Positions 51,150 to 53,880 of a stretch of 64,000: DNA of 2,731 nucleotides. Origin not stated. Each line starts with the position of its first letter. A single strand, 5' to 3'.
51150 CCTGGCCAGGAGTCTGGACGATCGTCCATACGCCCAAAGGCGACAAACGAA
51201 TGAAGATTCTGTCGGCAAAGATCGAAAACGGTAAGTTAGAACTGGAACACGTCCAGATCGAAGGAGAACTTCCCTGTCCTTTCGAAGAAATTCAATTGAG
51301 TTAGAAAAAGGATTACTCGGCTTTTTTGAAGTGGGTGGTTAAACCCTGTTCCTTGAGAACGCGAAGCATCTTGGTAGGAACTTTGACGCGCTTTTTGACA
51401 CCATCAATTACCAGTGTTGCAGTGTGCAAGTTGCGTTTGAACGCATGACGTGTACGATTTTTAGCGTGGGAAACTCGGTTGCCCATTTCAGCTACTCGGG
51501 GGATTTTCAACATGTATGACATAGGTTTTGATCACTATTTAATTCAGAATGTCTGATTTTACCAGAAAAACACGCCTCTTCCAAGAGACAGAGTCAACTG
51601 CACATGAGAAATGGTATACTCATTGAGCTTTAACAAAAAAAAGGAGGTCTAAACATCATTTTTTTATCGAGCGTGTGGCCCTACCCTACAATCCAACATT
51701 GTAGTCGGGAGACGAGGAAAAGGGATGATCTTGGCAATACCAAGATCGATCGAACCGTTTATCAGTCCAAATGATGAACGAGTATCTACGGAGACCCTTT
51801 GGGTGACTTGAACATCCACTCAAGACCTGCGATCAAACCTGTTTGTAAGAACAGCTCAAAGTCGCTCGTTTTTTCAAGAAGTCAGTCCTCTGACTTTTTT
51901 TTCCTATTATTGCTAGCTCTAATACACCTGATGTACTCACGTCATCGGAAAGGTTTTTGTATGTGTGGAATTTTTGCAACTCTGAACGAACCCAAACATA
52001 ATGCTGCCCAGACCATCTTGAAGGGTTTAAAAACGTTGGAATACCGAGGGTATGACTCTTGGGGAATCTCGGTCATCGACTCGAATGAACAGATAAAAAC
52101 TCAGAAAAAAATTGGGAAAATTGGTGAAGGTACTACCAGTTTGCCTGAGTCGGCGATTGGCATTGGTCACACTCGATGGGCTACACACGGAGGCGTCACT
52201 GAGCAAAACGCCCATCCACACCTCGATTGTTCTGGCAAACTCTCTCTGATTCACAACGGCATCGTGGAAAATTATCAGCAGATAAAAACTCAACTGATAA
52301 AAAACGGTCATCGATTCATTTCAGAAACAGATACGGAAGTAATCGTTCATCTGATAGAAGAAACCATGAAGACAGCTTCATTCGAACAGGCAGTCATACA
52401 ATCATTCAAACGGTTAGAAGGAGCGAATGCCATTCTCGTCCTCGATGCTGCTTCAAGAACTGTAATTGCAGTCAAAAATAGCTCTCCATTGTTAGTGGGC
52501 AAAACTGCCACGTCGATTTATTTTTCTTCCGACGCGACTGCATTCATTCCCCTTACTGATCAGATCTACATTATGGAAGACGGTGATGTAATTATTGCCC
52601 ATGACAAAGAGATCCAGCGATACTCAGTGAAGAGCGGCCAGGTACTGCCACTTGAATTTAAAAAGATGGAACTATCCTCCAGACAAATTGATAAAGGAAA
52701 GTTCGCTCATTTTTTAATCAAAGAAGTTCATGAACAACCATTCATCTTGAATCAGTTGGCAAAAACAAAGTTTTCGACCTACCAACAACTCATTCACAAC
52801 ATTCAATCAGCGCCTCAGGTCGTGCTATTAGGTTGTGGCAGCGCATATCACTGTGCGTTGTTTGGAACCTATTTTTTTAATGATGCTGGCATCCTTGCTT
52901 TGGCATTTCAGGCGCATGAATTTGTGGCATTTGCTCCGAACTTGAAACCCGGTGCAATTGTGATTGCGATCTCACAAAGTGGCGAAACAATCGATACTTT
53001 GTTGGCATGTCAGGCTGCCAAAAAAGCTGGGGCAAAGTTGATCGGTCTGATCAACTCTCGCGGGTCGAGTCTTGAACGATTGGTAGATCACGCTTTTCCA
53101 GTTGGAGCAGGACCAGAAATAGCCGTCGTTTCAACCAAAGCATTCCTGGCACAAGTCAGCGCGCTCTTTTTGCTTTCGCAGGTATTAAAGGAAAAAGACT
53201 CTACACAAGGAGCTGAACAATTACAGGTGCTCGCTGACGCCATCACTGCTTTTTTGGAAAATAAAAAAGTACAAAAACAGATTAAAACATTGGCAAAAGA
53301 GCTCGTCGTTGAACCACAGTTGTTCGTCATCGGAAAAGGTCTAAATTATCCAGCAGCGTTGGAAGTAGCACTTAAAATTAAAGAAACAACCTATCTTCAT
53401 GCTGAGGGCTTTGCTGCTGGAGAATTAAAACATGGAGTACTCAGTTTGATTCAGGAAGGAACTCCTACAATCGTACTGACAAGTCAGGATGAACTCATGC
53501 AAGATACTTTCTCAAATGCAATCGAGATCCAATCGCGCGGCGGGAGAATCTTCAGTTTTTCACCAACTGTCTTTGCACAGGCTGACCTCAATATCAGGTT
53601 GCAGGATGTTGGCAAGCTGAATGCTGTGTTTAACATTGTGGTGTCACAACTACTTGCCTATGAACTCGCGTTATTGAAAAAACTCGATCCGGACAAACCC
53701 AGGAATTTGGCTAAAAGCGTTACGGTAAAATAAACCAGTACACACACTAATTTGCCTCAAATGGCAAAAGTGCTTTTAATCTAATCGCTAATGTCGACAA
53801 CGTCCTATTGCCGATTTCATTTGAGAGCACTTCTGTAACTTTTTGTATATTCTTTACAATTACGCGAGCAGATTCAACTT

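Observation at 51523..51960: Long structured glmS leader with ribozyme-like motifs and a built-in terminator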

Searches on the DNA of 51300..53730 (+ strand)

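Call 4: search_rna_families(source=window, start=51300, end=52100, threshold=evalue, max_evalue=10, show_alignments=5)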
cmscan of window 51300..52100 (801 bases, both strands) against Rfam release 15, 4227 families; matches with E-value up to 10: 1.
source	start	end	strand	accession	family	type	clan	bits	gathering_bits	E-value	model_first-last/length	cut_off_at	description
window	51659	51879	+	RF00234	glmS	Cis-reg; riboswitch;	-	34.2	37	3.1e-06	1-167/167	no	glmS glucosamine-6-phosphate activated ribozyme aptamer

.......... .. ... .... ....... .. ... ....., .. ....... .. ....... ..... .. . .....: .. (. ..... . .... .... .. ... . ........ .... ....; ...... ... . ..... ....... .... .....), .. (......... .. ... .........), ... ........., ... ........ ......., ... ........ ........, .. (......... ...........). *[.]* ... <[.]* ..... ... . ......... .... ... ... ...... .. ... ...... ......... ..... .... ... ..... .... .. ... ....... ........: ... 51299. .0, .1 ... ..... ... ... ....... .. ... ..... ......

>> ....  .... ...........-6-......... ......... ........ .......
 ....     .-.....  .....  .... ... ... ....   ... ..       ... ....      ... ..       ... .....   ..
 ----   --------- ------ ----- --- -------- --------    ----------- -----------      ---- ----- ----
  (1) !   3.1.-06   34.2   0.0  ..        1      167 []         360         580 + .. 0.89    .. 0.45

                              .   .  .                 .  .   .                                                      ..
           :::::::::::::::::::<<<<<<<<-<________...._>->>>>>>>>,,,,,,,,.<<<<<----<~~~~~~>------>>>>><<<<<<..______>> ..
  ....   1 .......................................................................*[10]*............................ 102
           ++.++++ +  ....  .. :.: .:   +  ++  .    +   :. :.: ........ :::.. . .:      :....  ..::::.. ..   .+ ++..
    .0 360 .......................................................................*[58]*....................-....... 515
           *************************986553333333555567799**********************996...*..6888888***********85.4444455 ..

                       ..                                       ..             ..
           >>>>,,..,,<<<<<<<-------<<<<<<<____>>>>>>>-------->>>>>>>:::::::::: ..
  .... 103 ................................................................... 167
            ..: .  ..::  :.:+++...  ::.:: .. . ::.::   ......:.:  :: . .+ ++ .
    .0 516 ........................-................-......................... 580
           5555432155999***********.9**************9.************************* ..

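Call 17: search_rna_families(sources=[L007, L008, L010], threshold=evalue, max_evalue=1, show_alignments=4)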
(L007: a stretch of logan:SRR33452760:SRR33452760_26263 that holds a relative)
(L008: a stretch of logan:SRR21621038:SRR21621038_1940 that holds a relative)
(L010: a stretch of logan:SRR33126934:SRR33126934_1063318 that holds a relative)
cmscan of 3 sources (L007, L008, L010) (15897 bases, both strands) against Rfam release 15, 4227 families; matches with E-value up to 1: 2.
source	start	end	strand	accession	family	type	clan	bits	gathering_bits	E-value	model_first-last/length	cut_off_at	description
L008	102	323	+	RF00234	glmS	Cis-reg; riboswitch;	-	35.3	37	3.1e-05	1-167/167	no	glmS glucosamine-6-phosphate activated ribozyme aptamer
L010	708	958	+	RF00234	glmS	Cis-reg; riboswitch;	-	27.5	37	0.0041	1-167/167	no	glmS glucosamine-6-phosphate activated ribozyme aptamer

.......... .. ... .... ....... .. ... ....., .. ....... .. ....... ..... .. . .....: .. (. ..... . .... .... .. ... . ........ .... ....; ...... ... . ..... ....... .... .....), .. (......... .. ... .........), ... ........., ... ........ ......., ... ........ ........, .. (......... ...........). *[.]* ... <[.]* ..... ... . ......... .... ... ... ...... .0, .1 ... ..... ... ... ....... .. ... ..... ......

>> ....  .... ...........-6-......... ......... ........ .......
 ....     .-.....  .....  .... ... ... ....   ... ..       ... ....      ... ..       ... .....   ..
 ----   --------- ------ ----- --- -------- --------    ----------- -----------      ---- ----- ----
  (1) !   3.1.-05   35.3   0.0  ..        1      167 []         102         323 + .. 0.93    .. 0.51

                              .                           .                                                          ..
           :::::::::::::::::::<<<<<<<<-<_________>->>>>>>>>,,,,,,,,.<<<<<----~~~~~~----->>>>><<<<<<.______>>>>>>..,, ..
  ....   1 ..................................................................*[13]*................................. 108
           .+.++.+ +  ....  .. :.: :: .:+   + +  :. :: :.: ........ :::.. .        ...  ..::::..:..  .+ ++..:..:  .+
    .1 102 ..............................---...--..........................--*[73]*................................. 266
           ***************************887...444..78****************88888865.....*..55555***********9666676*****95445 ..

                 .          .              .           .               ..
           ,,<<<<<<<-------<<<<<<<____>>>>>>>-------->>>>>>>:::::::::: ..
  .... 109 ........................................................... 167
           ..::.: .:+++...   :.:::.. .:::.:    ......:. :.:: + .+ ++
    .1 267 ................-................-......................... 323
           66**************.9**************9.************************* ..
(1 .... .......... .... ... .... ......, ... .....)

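Call 33: search_rna_families(sources=[L007, L016, L018, L019, L022, L023, L028, L030], threshold=evalue, max_evalue=5, show_alignments=3)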
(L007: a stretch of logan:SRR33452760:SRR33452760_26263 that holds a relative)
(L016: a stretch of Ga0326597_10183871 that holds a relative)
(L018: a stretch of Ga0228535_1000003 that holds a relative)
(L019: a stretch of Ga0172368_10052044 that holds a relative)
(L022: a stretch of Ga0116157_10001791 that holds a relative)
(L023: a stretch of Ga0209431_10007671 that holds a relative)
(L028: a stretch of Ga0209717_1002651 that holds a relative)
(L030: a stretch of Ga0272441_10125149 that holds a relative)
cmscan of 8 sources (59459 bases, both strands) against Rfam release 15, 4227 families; matches with E-value up to 5: 10.
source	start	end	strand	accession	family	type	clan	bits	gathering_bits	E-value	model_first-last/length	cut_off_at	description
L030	172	383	+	RF00234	glmS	Cis-reg; riboswitch;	-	42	37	1.8e-06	1-167/167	no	glmS glucosamine-6-phosphate activated ribozyme aptamer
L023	3751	3944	+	RF00230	T-box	Cis-reg; leader;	-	32.1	93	0.0021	1-219/219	no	T-box leader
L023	2427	2489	-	RF04343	Plastid-psbA-2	Cis-reg;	CL00153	27.6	55.8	0.43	1-60/60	no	Plastid-psbA-2 3UTR RNA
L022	13111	13173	+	RF00506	Thr_leader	Cis-reg; leader;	-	26.9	55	0.67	1-118/118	no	Threonine operon leader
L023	2428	2489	+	RF04352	Plastid-psbA-4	Cis-reg;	CL00153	26.2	56.8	2.8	1-61/61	no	Plastid-psbA-4 3UTR RNA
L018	3930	4151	-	RF00234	glmS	Cis-reg; riboswitch;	-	24.5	37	0.1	1-167/167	no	glmS glucosamine-6-phosphate activated ribozyme aptamer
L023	7042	7159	-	RF01635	ceN45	Gene; snRNA; snoRNA; HACA-box;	-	23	60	4.9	1-128/128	no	Caenorhabditis snoRNA ceN45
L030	65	88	+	RF00195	RsmY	Gene; sRNA;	CL00106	21.9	57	0.34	98-121/121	no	RsmY RNA family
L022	13534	13611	-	RF03483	MIR319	Gene; miRNA;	-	21.8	54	4.7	1-92/92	no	MIR319 microRNA precursor family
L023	1301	1386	+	RF02248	Six3os1_3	Gene; lncRNA;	-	18.8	40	1.5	1-75/75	no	Six3os1 conserved region 3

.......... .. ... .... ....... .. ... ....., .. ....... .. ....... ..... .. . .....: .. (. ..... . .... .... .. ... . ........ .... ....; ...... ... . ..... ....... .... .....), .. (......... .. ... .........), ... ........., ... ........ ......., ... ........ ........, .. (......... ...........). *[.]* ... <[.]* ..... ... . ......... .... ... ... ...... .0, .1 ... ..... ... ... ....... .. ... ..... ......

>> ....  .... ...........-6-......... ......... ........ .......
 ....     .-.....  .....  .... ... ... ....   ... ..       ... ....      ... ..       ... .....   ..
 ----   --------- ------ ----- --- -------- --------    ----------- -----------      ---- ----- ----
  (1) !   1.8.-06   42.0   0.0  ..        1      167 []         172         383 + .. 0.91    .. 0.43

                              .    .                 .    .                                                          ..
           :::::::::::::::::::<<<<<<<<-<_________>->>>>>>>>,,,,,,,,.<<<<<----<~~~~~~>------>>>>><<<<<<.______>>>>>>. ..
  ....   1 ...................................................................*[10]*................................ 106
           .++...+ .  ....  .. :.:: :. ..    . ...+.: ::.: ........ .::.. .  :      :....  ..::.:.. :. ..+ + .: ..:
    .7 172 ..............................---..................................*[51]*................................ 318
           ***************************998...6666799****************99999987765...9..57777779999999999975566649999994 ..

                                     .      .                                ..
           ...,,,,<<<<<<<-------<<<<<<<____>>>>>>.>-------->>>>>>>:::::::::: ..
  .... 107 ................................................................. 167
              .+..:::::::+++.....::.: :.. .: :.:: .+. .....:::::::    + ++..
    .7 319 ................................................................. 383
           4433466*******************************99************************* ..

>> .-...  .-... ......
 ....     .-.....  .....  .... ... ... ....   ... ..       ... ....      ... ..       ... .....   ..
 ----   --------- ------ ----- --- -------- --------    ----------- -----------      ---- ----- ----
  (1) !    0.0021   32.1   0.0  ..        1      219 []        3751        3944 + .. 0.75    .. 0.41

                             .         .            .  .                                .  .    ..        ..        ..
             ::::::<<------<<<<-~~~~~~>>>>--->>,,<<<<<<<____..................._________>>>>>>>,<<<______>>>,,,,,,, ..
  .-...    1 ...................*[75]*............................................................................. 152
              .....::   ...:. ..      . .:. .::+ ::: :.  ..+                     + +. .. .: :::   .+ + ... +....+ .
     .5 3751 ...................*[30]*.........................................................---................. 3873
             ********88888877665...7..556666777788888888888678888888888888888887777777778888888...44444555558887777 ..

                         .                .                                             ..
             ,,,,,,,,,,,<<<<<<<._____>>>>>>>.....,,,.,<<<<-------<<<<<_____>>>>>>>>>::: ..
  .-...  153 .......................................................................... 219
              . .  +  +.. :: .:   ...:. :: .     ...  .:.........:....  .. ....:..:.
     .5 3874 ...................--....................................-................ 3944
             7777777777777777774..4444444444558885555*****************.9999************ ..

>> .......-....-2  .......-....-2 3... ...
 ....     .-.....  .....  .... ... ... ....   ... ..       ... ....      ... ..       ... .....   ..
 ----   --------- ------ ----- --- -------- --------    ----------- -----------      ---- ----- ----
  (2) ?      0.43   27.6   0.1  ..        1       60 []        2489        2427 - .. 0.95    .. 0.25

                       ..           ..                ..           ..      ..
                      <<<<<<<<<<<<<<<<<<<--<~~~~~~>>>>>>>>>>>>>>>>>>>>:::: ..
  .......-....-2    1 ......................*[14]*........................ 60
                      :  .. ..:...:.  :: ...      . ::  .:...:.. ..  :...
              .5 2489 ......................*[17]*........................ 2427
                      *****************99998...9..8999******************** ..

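Call 65: search_rna_families(sources=[L006, L011, L012, L014, L015], threshold=evalue, max_evalue=1)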
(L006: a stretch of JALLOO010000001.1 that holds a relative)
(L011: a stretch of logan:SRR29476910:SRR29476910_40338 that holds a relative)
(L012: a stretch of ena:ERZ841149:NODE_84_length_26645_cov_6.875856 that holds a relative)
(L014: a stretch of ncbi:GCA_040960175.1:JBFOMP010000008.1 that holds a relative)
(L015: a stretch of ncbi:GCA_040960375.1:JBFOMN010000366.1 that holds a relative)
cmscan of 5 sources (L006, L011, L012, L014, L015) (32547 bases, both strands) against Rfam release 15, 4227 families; matches with E-value up to 1: 1.
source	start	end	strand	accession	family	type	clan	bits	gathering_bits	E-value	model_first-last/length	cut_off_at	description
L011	3451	3524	-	RF00005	tRNA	Gene; tRNA;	CL00001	58.5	29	2.4e-10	1-71/71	no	tRNA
